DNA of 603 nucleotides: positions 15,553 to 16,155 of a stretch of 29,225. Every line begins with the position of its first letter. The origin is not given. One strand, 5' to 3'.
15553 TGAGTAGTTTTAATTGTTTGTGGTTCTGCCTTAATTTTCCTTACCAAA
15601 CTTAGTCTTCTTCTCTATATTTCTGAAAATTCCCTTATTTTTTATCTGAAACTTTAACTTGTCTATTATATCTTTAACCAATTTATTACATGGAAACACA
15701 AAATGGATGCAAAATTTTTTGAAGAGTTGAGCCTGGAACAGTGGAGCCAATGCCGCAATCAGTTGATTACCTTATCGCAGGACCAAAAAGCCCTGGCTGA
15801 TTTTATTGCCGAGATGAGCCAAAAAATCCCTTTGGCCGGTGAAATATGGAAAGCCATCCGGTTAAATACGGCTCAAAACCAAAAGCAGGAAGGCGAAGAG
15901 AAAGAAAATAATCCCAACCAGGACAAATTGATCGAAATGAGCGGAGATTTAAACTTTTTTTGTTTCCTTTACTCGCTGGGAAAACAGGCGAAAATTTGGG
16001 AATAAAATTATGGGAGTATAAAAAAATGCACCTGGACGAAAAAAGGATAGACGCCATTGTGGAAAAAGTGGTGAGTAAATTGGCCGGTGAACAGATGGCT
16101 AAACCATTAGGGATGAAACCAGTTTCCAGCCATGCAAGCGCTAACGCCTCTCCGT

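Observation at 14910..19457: Minimal bacterial microcompartment operon lacking a signature enzyme, phosphotransacylase and alcohol dehydrogenase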

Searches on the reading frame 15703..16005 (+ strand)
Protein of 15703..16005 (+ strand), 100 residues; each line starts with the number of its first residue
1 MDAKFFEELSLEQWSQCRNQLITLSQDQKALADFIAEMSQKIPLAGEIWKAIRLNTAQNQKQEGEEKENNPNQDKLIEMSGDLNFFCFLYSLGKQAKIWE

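Call 4: search_protein_families(library=pfam, proteins=[window:15703-16005:+], max_evalue=0.01)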
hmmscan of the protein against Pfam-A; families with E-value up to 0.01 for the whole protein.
window:15703-16005:+ (100 aa): 0 families

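Call 8: search_protein_families(library=ncbifam, proteins=[window:15703-16005:+], max_evalue=0.001)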
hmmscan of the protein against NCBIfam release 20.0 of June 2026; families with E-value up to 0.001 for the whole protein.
window:15703-16005:+ (100 aa): 0 families

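Call 25: find_encoding_contigs(protein=window:15703-16005:+, flank=10000, max_places=10)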
Protein window:15703-16005:+ (100 aa): 12 contigs read that carry it; 10 places shown.
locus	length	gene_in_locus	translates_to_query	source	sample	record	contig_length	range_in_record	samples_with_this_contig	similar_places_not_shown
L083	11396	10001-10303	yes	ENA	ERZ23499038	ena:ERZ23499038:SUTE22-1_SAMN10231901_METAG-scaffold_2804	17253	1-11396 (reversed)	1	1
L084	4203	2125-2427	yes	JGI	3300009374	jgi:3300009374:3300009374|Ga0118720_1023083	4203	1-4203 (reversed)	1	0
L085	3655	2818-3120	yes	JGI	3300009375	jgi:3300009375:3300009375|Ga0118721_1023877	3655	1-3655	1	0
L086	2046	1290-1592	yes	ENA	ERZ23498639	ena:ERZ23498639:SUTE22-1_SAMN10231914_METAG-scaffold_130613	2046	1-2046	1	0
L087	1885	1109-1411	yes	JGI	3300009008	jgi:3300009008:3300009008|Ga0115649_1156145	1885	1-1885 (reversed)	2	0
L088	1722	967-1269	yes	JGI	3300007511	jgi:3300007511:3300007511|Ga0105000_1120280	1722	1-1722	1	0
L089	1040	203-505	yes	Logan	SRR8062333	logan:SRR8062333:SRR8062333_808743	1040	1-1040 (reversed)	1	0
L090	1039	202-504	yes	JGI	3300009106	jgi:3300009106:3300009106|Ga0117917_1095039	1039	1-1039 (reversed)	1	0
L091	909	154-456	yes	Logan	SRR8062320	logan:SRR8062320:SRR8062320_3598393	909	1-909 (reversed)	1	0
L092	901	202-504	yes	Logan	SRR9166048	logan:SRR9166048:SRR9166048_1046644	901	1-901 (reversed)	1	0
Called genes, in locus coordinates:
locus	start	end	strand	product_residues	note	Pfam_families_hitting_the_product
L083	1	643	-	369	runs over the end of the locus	PF04285:DUF444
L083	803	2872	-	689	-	PF08298:AAA_PrkA, PF06798:PrkA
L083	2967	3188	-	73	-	PF01883:FeS_assembly_P (faint), PF01106:NifU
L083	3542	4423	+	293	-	PF00989:PAS, PF13426:PAS_9, PF00512:HisKA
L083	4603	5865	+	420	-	PF00696:AA_kinase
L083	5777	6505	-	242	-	PF00300:His_Phos_1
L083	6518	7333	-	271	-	PF02348:CTP_transf_3, PF12804:NTP_transf_3 (weak)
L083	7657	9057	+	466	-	PF00072:Response_reg, PF00158:Sigma54_activat, PF14532:Sigma54_activ_2, PF07728:AAA_5 (weak), PF25601:AAA_lid_14, PF02954:HTH_8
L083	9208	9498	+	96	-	PF00936:BMC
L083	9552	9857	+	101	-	PF03319:EutN_CcmL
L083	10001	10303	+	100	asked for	-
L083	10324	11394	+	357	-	?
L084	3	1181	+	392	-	PF00158:Sigma54_activat, PF14532:Sigma54_activ_2, PF07728:AAA_5 (weak), PF25601:AAA_lid_14, PF02954:HTH_8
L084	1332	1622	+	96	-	PF00936:BMC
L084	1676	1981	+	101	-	PF03319:EutN_CcmL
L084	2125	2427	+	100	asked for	-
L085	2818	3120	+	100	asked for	-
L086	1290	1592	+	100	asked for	-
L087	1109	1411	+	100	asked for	-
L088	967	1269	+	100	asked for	-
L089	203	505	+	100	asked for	-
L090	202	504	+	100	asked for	-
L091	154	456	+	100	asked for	-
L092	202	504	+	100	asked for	-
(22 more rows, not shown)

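Call 27: find_homologous_proteins(query=window:15703-16005:+, max_evalue=0.1)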
Query window:15703-16005:+ (100 aa): 1 proteins with E <= 0.1 among 2 candidates.
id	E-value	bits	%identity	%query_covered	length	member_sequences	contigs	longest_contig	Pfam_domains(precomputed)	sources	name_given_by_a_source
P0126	5.7e-59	214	99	100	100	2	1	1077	-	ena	-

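Call 48: predict_structure(protein=window:15703-16005:+)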
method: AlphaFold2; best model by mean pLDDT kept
length: 100 residues; sequences in the alignment: 1
mean_pLDDT: 70.9   pTM: 0.60
mean pLDDT of the five models: 70.9, 62.4, 55.1, 49.4, 47.0
residues with pLDDT >= 90: 0; 70-90: 61; 50-70: 31; < 50: 8
segments of 3 or more residues with pLDDT < 50: 73-78
pLDDT, mean of each block of 10 residues (from residue 1): 64 82 78 83 80 70 54 49 79 71
secondary structure, 60 per line:
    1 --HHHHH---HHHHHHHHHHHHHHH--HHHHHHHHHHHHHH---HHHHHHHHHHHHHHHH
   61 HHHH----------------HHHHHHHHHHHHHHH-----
elements in order: H3-7 H11-25 H28-41 H45-64 H81-95

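Call 65: fold_search(model_id=the predicted structure, library=pdb)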
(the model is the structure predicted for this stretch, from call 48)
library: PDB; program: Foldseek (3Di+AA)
matches with E <= 10: 5; with E <= 0.001: 0
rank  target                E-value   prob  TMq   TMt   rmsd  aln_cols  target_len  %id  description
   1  9rgy_B                4.5e+00  0.05  0.24  0.25   9.0        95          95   20  X-ray crystal structure of a de novo designed single-chain antiparallel 3-helix coiled-coil bundle, sc-apCC3-CW-0NTT (released 2025-09-03)
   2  9rgy_A                6.5e+00  0.06  0.30  0.30   8.7        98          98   19  X-ray crystal structure of a de novo designed single-chain antiparallel 3-helix coiled-coil bundle, sc-apCC3-CW-0NTT (released 2025-09-03)
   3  9rgv_A                7.3e+00  0.03  0.24  0.25   9.8        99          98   19  X-ray crystal structure of a de novo designed single-chain antiparallel 3-helix coiled-coil bundle, sc-apCC3-CW1 (released 2025-09-03)
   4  1x79_A                8.8e+00  0.03  0.25  0.28  10.1        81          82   16  Crystal structure of human GGA1 GAT domain complexed with the GAT-binding domain of Rabaptin5 (released 2004-10-12)
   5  5zzf                  9.9e+00  0.03  0.27  0.19  12.6        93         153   15  X-ray structure of F43Y/H64D sperm whale myoglobin (released 2018-10-03)

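Call 80: search_protein_representatives(protein=window:15703-16005:+)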
Query: 100 residues. Proteins with E-value up to 0.001 (for the whole library): 1; up to 1e-10: 1; up to 1e-30: 1. The best 1 are listed.
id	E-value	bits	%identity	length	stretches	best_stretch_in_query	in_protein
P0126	1.8e-59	214.0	99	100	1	1-100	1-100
